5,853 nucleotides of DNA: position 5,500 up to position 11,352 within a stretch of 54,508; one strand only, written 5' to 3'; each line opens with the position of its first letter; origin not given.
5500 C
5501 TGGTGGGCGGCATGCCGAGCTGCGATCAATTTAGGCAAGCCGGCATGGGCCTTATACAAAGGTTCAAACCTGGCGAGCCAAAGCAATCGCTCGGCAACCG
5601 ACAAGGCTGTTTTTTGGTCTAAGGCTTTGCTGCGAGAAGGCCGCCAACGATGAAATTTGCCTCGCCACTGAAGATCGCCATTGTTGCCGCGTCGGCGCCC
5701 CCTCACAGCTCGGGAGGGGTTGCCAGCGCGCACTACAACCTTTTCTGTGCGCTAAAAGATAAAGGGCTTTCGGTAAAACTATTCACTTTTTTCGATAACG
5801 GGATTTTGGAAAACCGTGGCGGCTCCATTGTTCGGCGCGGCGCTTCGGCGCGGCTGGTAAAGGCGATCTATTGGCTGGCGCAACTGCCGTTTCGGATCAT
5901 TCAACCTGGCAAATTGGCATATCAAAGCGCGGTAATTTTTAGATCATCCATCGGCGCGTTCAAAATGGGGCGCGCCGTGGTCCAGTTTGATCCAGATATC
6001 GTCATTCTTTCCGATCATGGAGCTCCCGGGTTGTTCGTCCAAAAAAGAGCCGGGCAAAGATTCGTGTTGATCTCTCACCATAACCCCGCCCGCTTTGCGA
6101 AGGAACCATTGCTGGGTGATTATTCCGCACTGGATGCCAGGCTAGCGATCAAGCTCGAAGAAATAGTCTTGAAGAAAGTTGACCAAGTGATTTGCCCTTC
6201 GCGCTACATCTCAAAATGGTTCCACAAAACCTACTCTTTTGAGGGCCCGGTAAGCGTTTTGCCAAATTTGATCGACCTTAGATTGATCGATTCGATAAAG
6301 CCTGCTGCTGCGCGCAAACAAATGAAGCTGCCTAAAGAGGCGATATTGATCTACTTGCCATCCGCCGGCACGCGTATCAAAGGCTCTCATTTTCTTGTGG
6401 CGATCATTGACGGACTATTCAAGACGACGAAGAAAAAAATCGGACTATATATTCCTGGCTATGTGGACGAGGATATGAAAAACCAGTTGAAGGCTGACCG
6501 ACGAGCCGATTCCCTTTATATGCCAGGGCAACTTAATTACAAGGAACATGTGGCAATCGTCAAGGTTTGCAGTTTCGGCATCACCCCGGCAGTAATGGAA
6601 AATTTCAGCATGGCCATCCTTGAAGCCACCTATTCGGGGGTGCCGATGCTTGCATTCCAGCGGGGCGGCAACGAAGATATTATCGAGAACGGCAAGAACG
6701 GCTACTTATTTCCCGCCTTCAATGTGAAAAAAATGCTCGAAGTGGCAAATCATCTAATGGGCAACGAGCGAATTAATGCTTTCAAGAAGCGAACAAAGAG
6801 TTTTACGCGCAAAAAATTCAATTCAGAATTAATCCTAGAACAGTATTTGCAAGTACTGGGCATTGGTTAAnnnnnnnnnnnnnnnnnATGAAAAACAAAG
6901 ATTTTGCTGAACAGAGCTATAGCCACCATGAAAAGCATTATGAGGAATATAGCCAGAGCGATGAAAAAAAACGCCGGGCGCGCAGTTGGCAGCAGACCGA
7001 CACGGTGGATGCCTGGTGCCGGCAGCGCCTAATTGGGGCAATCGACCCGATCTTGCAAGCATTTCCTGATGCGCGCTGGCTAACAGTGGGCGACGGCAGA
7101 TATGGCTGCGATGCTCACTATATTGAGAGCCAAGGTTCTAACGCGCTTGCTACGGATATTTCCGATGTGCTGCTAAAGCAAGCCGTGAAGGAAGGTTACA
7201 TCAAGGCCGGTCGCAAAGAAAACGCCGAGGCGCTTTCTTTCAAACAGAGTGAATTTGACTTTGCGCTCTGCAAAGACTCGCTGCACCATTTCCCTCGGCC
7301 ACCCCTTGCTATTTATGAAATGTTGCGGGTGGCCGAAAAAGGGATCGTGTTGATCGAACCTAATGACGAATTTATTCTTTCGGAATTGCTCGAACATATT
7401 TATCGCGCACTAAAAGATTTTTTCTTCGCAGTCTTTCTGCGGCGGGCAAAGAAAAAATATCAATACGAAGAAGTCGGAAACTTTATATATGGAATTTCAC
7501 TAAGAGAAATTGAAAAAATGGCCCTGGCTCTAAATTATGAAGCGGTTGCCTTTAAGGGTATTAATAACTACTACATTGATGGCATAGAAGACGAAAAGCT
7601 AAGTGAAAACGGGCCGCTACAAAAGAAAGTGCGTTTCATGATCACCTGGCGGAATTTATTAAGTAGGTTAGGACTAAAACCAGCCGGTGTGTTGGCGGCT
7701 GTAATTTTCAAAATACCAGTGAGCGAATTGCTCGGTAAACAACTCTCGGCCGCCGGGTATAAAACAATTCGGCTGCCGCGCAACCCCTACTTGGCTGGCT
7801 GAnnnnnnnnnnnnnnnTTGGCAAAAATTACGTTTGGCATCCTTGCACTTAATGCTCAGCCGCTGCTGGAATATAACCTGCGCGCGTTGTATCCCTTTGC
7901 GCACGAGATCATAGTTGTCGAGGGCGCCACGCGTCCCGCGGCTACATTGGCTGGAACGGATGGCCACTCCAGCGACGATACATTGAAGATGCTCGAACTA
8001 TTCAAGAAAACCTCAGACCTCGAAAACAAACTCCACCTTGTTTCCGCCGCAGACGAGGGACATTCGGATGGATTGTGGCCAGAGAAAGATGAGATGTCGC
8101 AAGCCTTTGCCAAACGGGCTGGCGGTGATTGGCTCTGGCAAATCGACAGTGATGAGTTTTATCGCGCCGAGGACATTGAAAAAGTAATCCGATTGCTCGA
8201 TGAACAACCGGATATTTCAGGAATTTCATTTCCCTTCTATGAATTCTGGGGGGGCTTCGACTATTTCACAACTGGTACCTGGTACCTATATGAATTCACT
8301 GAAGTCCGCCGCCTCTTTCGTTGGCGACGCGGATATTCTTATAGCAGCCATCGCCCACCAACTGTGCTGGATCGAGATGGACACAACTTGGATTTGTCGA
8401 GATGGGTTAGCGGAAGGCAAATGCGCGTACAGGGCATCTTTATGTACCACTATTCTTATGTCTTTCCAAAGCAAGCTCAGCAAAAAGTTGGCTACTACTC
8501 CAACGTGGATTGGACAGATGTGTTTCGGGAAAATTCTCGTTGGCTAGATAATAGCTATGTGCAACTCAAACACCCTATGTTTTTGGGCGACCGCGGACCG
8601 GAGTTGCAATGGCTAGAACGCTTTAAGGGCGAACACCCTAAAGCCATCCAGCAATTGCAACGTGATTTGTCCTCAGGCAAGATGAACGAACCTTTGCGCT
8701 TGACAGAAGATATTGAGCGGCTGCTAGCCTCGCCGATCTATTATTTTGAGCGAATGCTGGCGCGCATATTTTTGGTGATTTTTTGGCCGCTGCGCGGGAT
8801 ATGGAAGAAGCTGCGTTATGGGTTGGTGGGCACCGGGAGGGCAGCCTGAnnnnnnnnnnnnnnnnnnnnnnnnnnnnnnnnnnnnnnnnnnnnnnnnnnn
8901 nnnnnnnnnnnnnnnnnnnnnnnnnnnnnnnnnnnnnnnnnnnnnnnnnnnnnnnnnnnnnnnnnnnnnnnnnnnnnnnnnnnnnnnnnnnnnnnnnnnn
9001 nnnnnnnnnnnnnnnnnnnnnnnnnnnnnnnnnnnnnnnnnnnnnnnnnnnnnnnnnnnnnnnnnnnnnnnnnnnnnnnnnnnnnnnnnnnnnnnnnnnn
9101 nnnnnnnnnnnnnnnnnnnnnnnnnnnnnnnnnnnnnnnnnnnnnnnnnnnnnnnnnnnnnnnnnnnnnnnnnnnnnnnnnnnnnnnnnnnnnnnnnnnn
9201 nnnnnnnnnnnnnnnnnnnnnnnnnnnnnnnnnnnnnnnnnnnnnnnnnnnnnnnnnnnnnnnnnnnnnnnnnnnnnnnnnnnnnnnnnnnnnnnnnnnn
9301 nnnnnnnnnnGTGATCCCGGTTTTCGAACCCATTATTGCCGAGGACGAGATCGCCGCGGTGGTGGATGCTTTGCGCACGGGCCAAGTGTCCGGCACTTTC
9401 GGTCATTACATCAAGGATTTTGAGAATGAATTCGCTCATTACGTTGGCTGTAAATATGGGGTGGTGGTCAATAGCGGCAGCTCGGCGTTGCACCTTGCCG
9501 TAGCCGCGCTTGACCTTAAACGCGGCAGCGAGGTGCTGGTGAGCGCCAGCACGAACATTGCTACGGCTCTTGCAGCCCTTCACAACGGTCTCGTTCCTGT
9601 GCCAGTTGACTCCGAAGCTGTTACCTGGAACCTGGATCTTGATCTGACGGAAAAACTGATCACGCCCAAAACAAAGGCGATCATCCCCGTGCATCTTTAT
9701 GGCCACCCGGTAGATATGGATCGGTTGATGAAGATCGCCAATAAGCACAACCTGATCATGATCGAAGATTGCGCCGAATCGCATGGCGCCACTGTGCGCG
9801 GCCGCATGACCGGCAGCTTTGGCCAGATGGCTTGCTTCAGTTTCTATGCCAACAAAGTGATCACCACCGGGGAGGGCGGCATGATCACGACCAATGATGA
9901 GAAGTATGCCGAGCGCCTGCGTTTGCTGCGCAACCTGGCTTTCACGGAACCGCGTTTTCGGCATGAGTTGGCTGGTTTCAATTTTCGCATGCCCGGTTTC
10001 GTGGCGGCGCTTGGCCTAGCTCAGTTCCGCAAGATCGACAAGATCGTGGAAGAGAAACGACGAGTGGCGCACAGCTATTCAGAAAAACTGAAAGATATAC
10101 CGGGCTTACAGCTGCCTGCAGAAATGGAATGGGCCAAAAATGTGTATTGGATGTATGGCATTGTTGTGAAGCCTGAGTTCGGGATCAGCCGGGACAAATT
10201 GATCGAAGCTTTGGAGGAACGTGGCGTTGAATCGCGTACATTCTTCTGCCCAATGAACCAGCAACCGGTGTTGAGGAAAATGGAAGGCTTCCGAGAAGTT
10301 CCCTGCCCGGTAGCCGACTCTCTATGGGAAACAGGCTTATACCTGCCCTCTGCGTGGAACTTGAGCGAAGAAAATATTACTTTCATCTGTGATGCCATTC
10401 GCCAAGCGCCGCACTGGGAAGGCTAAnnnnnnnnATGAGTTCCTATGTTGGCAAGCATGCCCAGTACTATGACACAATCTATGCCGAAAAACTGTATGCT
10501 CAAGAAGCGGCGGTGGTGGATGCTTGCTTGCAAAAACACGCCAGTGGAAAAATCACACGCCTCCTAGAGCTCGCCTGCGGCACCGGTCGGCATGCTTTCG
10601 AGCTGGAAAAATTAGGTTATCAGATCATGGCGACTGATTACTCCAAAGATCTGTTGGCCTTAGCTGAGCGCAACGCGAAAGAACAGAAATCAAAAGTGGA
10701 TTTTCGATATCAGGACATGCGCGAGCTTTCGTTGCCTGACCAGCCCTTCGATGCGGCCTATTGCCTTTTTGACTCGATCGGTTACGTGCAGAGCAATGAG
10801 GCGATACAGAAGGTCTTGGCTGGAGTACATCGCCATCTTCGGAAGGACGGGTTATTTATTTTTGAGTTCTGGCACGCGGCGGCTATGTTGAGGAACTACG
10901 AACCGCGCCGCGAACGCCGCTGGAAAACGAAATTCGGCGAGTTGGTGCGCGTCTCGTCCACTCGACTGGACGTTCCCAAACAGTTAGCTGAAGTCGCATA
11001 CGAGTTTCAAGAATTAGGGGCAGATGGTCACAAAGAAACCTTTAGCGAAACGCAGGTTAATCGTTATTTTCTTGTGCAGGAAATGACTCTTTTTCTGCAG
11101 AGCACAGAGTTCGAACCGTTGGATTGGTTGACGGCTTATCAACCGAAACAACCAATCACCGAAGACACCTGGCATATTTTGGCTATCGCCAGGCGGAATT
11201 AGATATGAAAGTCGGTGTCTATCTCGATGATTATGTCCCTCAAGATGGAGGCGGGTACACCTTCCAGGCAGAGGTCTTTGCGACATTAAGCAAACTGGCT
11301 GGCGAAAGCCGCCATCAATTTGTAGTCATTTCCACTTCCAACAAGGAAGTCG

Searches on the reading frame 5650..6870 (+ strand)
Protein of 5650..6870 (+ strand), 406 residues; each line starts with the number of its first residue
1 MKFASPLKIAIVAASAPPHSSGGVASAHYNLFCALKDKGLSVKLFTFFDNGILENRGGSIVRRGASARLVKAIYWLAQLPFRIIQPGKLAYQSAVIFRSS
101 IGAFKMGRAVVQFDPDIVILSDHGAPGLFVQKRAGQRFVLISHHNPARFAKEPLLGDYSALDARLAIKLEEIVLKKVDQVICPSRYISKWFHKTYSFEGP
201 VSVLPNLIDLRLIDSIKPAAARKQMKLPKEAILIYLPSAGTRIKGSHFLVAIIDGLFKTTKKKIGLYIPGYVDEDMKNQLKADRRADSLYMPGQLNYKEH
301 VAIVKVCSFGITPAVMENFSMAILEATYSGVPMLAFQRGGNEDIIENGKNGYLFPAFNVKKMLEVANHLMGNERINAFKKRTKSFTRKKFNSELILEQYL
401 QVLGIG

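Call 8: search_protein_families(library=pfam, proteins=[window:5650-6870:+], max_evalue=0.0001)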
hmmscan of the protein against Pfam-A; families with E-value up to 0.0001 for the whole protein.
window:5650-6870:+ (406 aa): 4 families
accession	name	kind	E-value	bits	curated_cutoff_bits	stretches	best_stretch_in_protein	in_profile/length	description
PF00534.26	Glycos_transf_1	-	1.7e-16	60.7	26.4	1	222-377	6-160/172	Glycosyl transferases group 1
PF13439.12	Glyco_transf_4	-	4.2e-15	56.6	28.5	1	22-210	2-168/170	Glycosyltransferase Family 4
PF13692.12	Glyco_trans_1_4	-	7.6e-14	52.6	27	1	239-370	10-140/142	Glycosyl transferases group 1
PF13579.12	Glyco_trans_4_4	-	9.6e-09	36.2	29.7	1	22-206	1-157/158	Glycosyl transferase 4-like domain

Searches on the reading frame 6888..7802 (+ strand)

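Call 8: search_protein_families(library=pfam, proteins=[window:6888-7802:+], max_evalue=0.0001)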
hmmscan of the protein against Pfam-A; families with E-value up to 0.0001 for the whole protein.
window:6888-7802:+ (304 aa): 4 families
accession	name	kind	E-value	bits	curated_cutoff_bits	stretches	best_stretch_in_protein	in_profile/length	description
PF08241.18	Methyltransf_11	-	9e-11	42.7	21.2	1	67-152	3-90/95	Methyltransferase domain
PF13649.12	Methyltransf_25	-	6.8e-06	27.1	27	1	73-152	9-96/97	Methyltransferase domain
PF13489.12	Methyltransf_23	-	1.2e-05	25.5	27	1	52-218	13-160/164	Methyltransferase domain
PF13847.12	Methyltransf_31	-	2.6e-05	24.4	27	1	109-174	59-125/145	Methyltransferase domain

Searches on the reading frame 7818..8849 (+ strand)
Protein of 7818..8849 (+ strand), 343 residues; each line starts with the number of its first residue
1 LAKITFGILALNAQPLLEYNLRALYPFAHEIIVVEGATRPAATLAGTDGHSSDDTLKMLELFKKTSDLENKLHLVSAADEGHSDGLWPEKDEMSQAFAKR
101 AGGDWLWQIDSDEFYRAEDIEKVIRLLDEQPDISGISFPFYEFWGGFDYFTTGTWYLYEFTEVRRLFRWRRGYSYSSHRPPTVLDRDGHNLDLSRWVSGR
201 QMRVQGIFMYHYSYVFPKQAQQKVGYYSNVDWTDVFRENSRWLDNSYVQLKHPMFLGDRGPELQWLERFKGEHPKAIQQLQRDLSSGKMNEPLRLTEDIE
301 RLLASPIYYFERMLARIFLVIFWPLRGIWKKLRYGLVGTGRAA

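Call 8: search_protein_families(library=pfam, proteins=[window:7818-8849:+], max_evalue=0.0001)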
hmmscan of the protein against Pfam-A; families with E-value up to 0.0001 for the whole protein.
window:7818-8849:+ (343 aa): 1 family
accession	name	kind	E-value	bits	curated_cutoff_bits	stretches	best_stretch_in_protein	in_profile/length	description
PF00535.33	Glycos_transf_2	-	2.5e-05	24.7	23.3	1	96-160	72-139/168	Glycosyl transferase family 2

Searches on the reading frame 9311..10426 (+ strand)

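Call 8: search_protein_families(library=pfam, proteins=[window:9311-10426:+], max_evalue=0.0001)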
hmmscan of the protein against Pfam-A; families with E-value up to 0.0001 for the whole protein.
window:9311-10426:+ (371 aa): 2 families
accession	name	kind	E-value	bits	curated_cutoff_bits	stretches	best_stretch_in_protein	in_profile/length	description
PF01041.23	DegT_DnrJ_EryC1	-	1.8e-113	379.9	19.8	1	8-364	2-360/360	DegT/DnrJ/EryC1/StrS aminotransferase family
PF01212.27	Beta_elim_lyase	-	1.4e-06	28.3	27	1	35-266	35-271/288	Beta-eliminating lyase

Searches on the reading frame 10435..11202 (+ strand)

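Call 8: search_protein_families(library=pfam, proteins=[window:10435-11202:+], max_evalue=0.0001)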
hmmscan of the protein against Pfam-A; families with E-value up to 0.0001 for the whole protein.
window:10435-11202:+ (255 aa): 7 families
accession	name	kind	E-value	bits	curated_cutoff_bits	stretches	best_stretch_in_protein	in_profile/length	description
PF13649.12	Methyltransf_25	-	1.9e-20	73.7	27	1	44-139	2-97/97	Methyltransferase domain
PF08241.18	Methyltransf_11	-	4.8e-17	62.8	21.2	1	44-143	1-95/95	Methyltransferase domain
PF13847.12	Methyltransf_31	-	7.5e-14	52.1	27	1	41-144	5-110/145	Methyltransferase domain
PF08242.18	Methyltransf_12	-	7.7e-12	46.2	30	1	44-141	1-98/98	Methyltransferase domain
PF13489.12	Methyltransf_23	-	6e-08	33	27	1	19-179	4-124/164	Methyltransferase domain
PF01209.24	Ubie_methyltran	-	3e-06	27.2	20.1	1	39-147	47-156/233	ubiE/COQ5 methyltransferase family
PF03848.20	TehB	-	5.2e-05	23.2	20.4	1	10-134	7-123/193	Tellurite resistance protein TehB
